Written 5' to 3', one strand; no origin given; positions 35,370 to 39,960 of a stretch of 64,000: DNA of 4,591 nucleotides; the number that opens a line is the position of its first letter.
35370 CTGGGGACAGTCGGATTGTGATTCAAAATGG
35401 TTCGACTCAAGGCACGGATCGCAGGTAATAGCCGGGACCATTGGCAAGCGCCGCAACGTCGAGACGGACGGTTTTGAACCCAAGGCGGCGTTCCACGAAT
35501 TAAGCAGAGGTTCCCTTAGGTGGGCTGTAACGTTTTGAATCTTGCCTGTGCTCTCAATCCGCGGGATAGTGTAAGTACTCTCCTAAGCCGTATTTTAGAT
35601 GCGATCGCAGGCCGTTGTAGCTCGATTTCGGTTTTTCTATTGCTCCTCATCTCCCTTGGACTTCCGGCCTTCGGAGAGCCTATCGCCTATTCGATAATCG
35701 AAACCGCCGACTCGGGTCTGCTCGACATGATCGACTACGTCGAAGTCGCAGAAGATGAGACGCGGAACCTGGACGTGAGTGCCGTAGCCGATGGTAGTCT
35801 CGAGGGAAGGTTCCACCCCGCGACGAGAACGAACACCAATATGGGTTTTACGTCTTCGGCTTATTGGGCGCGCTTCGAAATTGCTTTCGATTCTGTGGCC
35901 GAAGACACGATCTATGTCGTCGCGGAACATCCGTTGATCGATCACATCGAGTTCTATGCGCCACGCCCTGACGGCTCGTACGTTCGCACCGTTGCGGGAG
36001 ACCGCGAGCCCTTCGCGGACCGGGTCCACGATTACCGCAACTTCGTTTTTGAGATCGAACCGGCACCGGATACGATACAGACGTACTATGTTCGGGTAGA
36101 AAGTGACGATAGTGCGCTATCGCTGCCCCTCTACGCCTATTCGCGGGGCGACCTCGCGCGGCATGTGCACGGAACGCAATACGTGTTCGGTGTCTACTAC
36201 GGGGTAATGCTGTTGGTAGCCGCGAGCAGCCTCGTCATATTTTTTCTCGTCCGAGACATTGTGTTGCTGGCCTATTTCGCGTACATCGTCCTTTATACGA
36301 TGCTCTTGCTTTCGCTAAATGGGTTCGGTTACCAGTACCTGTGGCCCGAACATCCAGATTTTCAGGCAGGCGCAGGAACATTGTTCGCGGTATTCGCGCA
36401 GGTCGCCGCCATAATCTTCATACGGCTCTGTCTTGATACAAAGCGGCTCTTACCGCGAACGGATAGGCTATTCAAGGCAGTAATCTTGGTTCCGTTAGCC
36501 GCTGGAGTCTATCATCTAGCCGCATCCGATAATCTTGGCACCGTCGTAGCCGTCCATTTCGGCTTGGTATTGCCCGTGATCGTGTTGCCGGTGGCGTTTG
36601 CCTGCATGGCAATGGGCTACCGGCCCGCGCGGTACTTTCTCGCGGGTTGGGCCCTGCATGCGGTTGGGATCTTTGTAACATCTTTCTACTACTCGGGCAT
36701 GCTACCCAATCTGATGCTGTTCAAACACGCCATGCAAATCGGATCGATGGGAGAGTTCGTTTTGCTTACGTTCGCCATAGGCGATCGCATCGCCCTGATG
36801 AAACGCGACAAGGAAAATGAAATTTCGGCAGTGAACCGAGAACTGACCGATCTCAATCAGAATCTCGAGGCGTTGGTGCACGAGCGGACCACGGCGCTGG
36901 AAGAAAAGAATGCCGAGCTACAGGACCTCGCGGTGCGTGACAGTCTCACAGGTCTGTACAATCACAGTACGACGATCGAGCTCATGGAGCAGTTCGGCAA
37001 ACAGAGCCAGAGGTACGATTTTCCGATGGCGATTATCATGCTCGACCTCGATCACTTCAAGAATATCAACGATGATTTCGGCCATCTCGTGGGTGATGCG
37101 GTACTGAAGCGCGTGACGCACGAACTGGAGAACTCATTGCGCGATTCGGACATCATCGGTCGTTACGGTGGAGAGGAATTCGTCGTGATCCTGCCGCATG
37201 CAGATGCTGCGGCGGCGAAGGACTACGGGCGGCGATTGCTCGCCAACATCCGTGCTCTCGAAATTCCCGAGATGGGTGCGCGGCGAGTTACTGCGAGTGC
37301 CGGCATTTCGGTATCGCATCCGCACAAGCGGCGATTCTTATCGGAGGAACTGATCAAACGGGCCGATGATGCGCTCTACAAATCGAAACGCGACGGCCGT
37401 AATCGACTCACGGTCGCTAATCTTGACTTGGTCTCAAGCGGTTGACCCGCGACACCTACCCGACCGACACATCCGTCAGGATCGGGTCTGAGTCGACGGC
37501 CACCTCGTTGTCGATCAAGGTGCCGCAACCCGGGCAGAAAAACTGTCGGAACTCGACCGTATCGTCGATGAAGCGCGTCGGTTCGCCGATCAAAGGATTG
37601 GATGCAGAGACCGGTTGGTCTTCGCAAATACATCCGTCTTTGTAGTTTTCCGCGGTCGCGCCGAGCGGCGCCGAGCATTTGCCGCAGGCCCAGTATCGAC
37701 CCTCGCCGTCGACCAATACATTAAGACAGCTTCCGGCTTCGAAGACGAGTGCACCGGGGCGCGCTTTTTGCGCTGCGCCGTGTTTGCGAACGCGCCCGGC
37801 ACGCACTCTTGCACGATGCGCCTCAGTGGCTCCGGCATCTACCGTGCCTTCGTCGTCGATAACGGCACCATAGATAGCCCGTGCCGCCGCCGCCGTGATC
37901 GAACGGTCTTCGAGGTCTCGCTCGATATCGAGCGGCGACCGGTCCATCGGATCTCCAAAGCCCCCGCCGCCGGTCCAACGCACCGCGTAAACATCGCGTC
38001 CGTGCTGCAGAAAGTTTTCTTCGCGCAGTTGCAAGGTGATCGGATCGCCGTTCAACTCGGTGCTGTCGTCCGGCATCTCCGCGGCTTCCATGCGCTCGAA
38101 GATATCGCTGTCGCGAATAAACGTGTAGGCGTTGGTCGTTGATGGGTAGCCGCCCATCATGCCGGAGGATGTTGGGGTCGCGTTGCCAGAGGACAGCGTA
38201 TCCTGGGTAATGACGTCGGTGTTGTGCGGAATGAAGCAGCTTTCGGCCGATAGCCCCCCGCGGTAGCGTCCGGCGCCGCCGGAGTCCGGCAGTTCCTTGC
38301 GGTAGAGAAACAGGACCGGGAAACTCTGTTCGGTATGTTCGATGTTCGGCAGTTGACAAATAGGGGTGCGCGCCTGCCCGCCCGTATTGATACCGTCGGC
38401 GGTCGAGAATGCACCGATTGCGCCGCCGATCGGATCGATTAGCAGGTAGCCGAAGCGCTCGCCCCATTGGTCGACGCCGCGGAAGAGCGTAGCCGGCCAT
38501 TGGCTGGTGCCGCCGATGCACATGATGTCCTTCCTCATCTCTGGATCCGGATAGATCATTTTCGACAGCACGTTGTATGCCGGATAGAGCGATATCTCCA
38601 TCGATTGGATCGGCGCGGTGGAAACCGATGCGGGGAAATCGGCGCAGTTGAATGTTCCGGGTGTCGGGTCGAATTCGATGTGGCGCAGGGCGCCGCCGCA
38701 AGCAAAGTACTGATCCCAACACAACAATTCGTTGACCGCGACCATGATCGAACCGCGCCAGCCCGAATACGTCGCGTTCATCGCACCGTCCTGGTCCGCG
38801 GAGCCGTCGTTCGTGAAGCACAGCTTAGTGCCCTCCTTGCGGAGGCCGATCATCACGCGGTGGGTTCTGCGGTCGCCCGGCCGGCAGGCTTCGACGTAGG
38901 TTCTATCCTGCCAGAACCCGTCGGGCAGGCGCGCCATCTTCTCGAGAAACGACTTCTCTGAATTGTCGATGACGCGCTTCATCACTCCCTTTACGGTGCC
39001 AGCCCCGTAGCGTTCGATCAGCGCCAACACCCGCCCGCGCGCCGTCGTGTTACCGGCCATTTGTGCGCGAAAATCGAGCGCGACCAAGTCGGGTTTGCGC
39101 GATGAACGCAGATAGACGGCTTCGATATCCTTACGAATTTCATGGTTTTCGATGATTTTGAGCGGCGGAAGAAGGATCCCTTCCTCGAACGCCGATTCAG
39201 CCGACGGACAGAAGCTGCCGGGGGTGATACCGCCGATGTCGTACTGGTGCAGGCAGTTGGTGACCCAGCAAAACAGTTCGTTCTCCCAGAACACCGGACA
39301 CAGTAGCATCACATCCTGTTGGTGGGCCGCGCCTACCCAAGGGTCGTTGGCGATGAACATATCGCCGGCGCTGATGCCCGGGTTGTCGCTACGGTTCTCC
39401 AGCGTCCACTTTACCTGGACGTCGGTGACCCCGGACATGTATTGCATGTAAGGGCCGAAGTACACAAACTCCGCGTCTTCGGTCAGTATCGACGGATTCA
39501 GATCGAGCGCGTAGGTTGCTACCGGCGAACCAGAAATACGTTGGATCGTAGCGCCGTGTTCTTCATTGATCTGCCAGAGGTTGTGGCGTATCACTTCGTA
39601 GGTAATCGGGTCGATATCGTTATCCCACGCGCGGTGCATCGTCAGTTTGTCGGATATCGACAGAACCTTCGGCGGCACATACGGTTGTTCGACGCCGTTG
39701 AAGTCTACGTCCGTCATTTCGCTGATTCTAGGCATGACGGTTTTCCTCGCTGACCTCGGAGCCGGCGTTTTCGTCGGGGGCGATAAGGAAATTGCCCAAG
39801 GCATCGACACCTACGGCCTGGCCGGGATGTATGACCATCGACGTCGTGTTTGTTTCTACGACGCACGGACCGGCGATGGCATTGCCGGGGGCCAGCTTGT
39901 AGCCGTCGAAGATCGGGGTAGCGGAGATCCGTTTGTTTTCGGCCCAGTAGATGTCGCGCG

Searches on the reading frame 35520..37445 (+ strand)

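Call 13: search_protein_families(library=pfam, proteins=[window:35520-37445:+], max_evalue=0.0001)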
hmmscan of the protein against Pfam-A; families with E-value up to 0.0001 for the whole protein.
window:35520-37445:+ (641 aa): 3 families
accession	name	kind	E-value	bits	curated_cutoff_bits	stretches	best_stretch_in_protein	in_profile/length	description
PF00990.26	GGDEF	-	1.1e-42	146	23.8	1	471-629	1-161/161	Diguanylate cyclase, GGDEF domain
PF07695.17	7TMR-DISM_7TM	-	6.3e-36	124.7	29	1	220-423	2-205/205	7TM diverse intracellular signalling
PF07696.17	7TMR-DISMED2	-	1.2e-31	109.9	22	1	73-207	3-135/136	7TMR-DISM extracellular 2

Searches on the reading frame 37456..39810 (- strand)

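Call 13: search_protein_families(library=pfam, proteins=[window:37456-39810:-], max_evalue=0.0001)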
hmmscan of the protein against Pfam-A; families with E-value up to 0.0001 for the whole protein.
window:37456-39810:- (784 aa): 2 families
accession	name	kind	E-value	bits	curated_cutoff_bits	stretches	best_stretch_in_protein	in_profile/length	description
PF02538.19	Hydantoinase_B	-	6.8e-96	322.2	26.8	1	67-621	1-519/519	Hydantoinase B/oxoprolinase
PF08882.16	Acetone_carb_G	-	1.8e-09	38.3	21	1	692-782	11-102/113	Acetone carboxylase gamma subunit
